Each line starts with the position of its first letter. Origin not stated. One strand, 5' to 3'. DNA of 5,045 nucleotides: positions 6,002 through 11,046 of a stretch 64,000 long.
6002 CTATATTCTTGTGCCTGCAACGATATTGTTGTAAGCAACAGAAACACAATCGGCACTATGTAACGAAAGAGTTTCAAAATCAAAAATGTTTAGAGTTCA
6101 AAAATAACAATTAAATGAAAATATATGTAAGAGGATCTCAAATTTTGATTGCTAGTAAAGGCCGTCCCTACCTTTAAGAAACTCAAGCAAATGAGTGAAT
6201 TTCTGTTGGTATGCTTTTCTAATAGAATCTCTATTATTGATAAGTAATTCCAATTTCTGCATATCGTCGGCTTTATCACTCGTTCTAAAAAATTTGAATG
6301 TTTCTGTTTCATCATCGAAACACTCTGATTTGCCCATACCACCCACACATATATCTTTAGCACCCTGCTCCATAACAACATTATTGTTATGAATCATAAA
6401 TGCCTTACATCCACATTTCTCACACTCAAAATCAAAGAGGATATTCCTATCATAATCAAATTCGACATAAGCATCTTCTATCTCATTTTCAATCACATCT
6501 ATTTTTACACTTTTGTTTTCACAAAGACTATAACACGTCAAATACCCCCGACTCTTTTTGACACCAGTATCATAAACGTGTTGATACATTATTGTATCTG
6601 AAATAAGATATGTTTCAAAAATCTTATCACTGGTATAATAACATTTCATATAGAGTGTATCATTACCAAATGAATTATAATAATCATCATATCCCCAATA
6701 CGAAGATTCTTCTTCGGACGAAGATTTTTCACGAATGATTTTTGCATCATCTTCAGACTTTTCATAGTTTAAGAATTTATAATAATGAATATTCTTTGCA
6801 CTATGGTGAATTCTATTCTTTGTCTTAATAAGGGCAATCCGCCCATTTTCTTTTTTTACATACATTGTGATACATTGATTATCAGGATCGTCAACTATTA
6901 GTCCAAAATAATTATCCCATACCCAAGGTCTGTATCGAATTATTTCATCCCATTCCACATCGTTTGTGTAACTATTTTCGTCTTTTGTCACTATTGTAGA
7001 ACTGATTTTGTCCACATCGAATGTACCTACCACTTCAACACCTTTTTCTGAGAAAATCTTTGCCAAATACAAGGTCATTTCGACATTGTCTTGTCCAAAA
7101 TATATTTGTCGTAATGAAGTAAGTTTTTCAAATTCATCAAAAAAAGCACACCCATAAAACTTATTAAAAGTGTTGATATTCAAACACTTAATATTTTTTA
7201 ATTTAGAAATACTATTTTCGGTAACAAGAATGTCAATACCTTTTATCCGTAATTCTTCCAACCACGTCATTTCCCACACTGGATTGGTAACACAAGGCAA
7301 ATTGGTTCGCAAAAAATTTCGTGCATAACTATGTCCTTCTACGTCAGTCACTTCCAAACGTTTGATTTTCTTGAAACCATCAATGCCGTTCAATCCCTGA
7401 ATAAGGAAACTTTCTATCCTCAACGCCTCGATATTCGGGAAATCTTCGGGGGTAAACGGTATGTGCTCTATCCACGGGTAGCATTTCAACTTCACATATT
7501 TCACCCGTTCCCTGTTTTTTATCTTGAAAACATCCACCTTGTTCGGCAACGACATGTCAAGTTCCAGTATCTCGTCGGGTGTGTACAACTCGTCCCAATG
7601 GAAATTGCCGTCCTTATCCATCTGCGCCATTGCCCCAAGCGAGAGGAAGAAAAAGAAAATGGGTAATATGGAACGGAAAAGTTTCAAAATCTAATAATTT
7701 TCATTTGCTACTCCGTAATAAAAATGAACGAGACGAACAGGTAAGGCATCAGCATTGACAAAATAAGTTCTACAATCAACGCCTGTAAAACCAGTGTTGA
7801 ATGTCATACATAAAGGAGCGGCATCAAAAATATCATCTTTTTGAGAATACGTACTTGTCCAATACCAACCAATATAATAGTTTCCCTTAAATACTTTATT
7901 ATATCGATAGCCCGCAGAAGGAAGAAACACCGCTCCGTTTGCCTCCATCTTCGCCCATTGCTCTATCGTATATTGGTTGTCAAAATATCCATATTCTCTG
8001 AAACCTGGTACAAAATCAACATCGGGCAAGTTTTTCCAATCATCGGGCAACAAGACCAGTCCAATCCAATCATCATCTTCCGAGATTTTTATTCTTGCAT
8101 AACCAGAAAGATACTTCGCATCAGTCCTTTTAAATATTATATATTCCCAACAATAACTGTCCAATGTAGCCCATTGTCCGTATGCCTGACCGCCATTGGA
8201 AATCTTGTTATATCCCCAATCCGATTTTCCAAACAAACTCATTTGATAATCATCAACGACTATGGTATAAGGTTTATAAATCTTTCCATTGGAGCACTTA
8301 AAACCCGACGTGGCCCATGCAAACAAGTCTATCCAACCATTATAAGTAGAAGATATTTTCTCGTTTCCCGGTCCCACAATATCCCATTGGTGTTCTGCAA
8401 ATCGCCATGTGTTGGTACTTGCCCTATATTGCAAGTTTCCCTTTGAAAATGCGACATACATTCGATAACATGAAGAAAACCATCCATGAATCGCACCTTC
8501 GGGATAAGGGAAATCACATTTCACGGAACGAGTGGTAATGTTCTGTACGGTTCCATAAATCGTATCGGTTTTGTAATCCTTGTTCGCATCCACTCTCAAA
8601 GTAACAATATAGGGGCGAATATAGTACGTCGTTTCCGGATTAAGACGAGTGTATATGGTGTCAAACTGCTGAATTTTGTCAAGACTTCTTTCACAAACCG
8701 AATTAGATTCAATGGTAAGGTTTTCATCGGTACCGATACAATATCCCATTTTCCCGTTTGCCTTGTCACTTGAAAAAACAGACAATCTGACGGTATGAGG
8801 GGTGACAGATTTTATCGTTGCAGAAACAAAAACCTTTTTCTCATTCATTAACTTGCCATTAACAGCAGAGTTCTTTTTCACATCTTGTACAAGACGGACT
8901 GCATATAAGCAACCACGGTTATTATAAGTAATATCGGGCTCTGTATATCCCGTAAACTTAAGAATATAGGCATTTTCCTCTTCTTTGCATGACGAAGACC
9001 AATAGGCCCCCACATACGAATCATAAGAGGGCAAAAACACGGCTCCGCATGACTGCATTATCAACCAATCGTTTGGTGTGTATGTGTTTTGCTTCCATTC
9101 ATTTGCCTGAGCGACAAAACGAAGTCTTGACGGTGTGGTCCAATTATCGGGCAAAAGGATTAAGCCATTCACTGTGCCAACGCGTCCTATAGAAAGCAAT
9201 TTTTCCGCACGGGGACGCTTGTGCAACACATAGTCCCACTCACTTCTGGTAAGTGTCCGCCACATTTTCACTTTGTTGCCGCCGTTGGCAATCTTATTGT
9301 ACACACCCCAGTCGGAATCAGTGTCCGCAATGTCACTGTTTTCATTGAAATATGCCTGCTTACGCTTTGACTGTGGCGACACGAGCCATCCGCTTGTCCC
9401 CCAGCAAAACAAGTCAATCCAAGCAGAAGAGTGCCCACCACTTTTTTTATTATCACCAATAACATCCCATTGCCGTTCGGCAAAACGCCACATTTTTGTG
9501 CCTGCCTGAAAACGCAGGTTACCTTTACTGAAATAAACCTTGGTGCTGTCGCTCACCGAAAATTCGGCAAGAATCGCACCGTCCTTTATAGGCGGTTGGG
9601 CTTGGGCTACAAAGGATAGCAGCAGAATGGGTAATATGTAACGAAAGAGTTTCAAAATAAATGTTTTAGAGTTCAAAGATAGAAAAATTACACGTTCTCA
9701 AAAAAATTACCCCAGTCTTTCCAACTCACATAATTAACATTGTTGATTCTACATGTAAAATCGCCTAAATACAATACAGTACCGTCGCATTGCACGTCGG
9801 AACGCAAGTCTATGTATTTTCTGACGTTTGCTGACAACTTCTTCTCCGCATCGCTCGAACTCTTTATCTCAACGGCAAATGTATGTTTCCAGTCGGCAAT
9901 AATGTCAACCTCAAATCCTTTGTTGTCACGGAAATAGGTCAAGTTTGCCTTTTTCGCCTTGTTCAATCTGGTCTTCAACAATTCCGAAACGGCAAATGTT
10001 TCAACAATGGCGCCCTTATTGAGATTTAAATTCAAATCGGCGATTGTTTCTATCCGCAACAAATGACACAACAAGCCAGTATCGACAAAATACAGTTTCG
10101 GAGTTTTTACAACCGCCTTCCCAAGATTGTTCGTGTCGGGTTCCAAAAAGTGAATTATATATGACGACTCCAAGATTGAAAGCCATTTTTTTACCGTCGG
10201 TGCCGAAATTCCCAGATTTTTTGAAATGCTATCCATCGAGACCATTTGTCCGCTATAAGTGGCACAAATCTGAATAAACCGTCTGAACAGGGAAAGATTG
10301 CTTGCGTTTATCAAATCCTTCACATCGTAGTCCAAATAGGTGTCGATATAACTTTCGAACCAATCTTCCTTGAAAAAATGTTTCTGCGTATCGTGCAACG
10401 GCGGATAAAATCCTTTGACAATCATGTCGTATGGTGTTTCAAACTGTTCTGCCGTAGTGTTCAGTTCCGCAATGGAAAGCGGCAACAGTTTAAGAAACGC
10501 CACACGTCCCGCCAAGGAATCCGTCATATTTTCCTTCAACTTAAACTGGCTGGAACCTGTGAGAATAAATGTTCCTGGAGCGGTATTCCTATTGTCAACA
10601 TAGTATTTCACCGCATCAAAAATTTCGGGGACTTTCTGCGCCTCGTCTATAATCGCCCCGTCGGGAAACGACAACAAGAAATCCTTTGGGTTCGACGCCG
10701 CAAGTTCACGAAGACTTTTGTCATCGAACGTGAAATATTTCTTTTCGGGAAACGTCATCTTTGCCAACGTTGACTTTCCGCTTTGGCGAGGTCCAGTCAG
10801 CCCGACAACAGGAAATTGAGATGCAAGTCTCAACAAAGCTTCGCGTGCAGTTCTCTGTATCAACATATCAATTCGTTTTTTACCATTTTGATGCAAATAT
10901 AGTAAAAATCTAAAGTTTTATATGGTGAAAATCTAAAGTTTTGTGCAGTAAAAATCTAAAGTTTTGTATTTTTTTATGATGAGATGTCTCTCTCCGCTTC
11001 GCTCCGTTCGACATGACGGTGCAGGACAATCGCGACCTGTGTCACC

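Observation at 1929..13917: Seven copies of one promoter, short leader and signal-peptide 5' cassette grafted onto unrelated secreted proteins, mostly with TTG starts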

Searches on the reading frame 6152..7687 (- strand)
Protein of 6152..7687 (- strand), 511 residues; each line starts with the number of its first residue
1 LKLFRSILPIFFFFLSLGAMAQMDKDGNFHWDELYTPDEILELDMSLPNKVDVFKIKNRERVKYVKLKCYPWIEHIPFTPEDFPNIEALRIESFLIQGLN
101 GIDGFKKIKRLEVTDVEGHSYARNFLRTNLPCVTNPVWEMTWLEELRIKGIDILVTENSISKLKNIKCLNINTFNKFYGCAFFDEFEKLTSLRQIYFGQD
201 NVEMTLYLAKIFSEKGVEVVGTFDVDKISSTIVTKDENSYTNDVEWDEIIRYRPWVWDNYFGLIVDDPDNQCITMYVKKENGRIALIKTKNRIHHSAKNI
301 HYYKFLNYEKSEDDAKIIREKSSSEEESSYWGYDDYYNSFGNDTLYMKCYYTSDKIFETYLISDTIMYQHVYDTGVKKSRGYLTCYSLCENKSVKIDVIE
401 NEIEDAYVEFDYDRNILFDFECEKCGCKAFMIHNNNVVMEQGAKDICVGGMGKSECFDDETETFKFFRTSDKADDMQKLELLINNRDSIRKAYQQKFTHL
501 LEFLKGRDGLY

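Call 6: search_protein_families(library=pfam, proteins=[window:6152-7687:-], max_evalue=0.01)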
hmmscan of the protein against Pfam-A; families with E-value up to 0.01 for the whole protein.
window:6152-7687:- (511 aa): 0 families

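Call 18: search_protein_families(library=ncbifam, proteins=[window:6152-7687:-], max_evalue=0.1)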
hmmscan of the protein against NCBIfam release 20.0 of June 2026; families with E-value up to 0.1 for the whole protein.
window:6152-7687:- (511 aa): 0 families

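Call 55: search_protein_families(library=pfam, proteins=[window:6152-7687:-], max_evalue=5)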
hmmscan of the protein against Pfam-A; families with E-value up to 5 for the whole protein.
window:6152-7687:- (511 aa): 2 families
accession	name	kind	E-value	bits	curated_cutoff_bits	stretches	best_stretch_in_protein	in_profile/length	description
PF12799.13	LRR_4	-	0.015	16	27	1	143-176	3-35/44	Leucine Rich repeats (2 copies)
PF23952.1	LRR_EndoS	-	0.13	12.9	27.9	1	88-169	27-111/116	Endo-beta-N-acetylglucosaminidase EndoS LRR domain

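Call 69: search_solved_structures(query=window:6152-7687:-, max_evalue=1)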
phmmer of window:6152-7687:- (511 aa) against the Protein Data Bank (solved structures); distinct sequences matched with E-value up to 1: 1.
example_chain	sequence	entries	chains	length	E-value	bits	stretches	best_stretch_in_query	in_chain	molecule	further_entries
8cyj_B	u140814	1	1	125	0.42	12.2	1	295-344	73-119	pan-sarbecovirus nanobody 1-25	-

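Call 87: search_protein_families(library=padloc, proteins=[window:6152-7687:-], max_evalue=0.001)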
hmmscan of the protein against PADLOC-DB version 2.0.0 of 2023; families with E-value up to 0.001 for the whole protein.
window:6152-7687:- (511 aa): 0 families

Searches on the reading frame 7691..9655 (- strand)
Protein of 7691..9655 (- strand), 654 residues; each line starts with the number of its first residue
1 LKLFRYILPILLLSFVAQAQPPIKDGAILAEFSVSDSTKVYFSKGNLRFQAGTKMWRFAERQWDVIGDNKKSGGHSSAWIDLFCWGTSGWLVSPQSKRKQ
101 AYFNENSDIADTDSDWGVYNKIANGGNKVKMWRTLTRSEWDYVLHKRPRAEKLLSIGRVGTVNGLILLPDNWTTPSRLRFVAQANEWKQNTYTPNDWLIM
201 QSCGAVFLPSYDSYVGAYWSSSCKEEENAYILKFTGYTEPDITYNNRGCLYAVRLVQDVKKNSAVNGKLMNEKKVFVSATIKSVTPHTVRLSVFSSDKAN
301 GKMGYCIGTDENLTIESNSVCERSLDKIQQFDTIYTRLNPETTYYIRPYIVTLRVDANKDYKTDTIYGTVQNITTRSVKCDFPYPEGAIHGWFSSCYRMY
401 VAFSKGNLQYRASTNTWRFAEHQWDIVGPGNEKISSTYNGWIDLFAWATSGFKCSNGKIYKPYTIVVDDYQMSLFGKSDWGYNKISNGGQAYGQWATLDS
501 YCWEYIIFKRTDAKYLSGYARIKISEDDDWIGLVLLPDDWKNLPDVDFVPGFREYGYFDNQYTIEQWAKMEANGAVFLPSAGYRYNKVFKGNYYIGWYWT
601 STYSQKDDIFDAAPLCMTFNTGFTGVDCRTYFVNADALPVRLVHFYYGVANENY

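Call 6: search_protein_families(library=pfam, proteins=[window:7691-9655:-], max_evalue=0.01)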
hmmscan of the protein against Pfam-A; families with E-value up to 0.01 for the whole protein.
window:7691-9655:- (654 aa): 0 families

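Call 18: search_protein_families(library=ncbifam, proteins=[window:7691-9655:-], max_evalue=0.1)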
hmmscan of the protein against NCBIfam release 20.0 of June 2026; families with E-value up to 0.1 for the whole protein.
window:7691-9655:- (654 aa): 0 families

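Call 55: search_protein_families(library=pfam, proteins=[window:7691-9655:-], max_evalue=5)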
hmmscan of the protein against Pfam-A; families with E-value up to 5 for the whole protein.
window:7691-9655:- (654 aa): 1 family
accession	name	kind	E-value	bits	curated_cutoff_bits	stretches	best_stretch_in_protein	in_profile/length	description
PF05141.17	DIT1_PvcA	-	0.24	11.3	26.4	1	260-307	186-233/273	Pyoverdine/dityrosine biosynthesis protein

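Call 68: search_solved_structures(query=window:7691-9655:-, max_evalue=1)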
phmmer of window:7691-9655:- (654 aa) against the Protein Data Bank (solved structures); distinct sequences matched with E-value up to 1: 0.

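Call 87: search_protein_families(library=padloc, proteins=[window:7691-9655:-], max_evalue=0.001)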
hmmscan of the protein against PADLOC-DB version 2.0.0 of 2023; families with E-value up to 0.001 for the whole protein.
window:7691-9655:- (654 aa): 0 families

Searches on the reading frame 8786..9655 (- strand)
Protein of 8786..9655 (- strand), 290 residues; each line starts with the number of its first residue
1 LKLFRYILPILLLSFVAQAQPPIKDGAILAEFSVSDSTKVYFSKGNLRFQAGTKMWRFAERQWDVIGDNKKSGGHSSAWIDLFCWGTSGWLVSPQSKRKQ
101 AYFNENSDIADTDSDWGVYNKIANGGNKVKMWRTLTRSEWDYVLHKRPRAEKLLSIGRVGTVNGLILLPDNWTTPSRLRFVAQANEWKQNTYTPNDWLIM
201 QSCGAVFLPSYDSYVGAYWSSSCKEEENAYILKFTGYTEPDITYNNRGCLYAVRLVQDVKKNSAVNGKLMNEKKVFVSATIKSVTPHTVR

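Call 71: find_homologous_proteins(query=window:8786-9655:-, max_evalue=0.001)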
Query window:8786-9655:- (290 aa): 1878 proteins with E <= 0.001 among 2334 candidates; the best 120 are listed.
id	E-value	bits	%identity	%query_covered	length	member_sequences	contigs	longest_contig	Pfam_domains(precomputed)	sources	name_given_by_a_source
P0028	8.6e-197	670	99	100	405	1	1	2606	-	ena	-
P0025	2.0e-76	275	51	90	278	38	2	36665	-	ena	-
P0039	1.9e-73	266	53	90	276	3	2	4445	-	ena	-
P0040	1.4e-72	263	52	90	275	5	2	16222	-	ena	-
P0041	7.4e-72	260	52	90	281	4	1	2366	-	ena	-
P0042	1.6e-71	259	52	90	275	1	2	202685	-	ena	-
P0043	2.1e-70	256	51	90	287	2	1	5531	-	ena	-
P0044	2.1e-70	256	48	90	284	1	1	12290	PF26707.1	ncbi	-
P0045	1.5e-69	253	49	93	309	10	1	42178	-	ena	-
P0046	2.1e-69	252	53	90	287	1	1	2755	-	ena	-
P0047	8.7e-69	250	51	90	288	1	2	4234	-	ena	-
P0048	1.0e-68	250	52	90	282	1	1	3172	-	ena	-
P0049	1.1e-68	250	53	86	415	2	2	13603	-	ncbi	-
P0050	1.4e-68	250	51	90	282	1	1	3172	-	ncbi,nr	ncbi:MAG: hypothetical protein J6X43_07440 [Bacteroidales bacterium]|nr:hypothetical protein [Bacter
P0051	2.2e-68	249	50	90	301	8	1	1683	-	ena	-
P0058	9.1e-68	247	36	81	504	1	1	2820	PF26707.1,PF07603.18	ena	-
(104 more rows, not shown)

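Call 80: predict_structure(alignment_id=A5)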
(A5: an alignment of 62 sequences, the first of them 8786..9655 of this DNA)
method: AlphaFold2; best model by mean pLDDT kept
length: 290 residues; sequences in the alignment: 62
mean_pLDDT: 73.0   pTM: 0.75
mean pLDDT of the five models: 73.0, 72.9, 72.8, 71.4, 68.9
residues with pLDDT >= 90: 105; 70-90: 68; 50-70: 37; < 50: 80
segments of 3 or more residues with pLDDT < 50: 11-20, 70-75, 89-108, 110-115, 117-129, 263-282
pLDDT, mean of each block of 10 residues (from residue 1): 52 47 84 95 89 78 73 56 67 40 45 43 40 87 96 94 95 90 75 95 95 85 82 91 89 90 46 46 51
secondary structure, 60 per line:
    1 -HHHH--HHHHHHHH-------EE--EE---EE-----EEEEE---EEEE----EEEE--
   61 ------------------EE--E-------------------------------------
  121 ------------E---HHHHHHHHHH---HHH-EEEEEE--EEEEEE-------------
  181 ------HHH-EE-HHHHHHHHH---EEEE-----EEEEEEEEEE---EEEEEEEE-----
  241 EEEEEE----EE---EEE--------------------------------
elements in order: H2-5 H8-15 E39-43 E47-50 E55-58 H137-146 E154-159 E162-167 H194-202 E206-209 E215-224 E228-235 E241-246 E256-258

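Call 82: fold_search(model_id=the predicted structure, library=pdb)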
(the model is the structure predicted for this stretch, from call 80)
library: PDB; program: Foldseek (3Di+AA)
matches with E <= 10: 84; with E <= 0.001: 0
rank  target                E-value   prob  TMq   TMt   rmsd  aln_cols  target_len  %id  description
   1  8q4e_A                5.5e-02  0.93  0.20  0.40   5.3       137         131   15  Structure of Legionella pneumophila Lcl C-terminal domain (released 2023-12-27)
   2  4eps                  5.5e-01  0.80  0.13  0.08   1.9        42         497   21  Crystal structure of a fimbrial protein (BACOVA_04982) from Bacteroides ovatus ATCC 8483 at 1.85 A resolution (released 2012-06-13)
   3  6nor_A                5.9e-01  0.02  0.09  0.08  18.3       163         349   11  Crystal structure of GenD2 from gentamicin A biosynthesis in complex with NAD (released 2019-05-15)
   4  9eit_A                7.0e-01  0.02  0.09  0.08  12.7       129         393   12  NCS.1 Fab in complex with N5 NA of A/shorebird/Delaware Bay/309/2016 (DB16, H10N5) -- 4 Fabs (released 2025-08-13)
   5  6xlf_A                8.8e-01  0.03  0.11  0.07  13.9       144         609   12  Full-length Hsc82 in complex with Aha1 in the presence of AMP-PNP (released 2021-06-30)
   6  2ret_B                9.3e-01  0.02  0.09  0.13  14.1       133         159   12  The crystal structure of a binary complex of two pseudopilins: EpsI and EpsJ from the Type 2 Secretion System of Vibri (released 2008-02-05)
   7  7u4c_B                1.1e+00  0.02  0.10  0.13  15.5       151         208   11  Borrelia burgdorferi HtpG N-terminal domain (1-228) in complex with BX-2819 (released 2023-03-08)
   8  6nor_C                1.2e+00  0.02  0.09  0.09  18.3       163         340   11  Crystal structure of GenD2 from gentamicin A biosynthesis in complex with NAD (released 2019-05-15)
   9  2ret_F                1.4e+00  0.02  0.09  0.13  13.6       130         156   13  The crystal structure of a binary complex of two pseudopilins: EpsI and EpsJ from the Type 2 Secretion System of Vibri (released 2008-02-05)
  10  7xti_k                2.1e+00  0.01  0.10  0.08  16.1       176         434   10  RNA polymerase II elongation complex transcribing a nucleosome (EC58hex) (released 2022-10-12)
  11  9nj2_A                2.2e+00  0.01  0.09  0.08  14.4       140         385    7  N1 neuraminidase of influenza A/Vietnam/1203/2004 H5N1 in complex with four FNI9 Fab molecules (released 2026-03-11)
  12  6xlc_A                2.3e+00  0.02  0.11  0.07  14.1       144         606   12  Full-length Hsc82 bound to AMPPNP (released 2021-06-30)
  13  5nze_A                2.3e+00  0.01  0.10  0.08  14.2       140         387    7  Complex of S247N mutant variant of neuraminidase from H1N1 influenza virus with oseltamivir (released 2018-07-04)
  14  7u4c_A                3.0e+00  0.01  0.10  0.14  15.2       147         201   12  Borrelia burgdorferi HtpG N-terminal domain (1-228) in complex with BX-2819 (released 2023-03-08)
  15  5hun                  3.3e+00  0.01  0.10  0.08  12.9       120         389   10  The crystal structure of neuraminidase from A/gyrfalcon/Washington/41088-6/2014 influenza virus (released 2016-04-13)
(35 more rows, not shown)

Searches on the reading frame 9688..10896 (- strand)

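Call 6: search_protein_families(library=pfam, proteins=[window:9688-10896:-], max_evalue=0.01)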
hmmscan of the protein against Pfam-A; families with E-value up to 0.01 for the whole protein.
window:9688-10896:- (402 aa): 2 families
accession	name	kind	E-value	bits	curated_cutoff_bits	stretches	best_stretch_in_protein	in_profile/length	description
PF13635.12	DUF4143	-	8.2e-44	149.6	28.1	1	190-347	2-160/160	Domain of unknown function (DUF4143)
PF13173.12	AAA_14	-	2.4e-27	95.9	27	1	29-145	3-128/129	AAA domain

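Call 87: search_protein_families(library=padloc, proteins=[window:9688-10896:-], max_evalue=0.001)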
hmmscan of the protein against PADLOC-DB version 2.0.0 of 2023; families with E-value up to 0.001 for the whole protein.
window:9688-10896:- (402 aa): 7 families
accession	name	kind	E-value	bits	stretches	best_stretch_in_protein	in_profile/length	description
PDLC04790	PDC-S01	-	7.9e-99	329.2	1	9-385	6-406/422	-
PDLC04789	PDC-S01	-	3.7e-56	188.8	1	11-360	1-355/375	-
PDLC04787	PDC-S01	-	2.8e-31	106.8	1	10-395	5-405/412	-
PDLC04791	PDC-S01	-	2.5e-29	100.1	1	33-353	24-358/395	-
PDLC04788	PDC-S01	-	6.7e-19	66.1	2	177-352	206-388/448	-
PDLC04786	PDC-S01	-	3.8e-16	56.9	1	261-360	301-401/439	-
PDLC04792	PDC-S01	-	2.4e-11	40.9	1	266-354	305-392/452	-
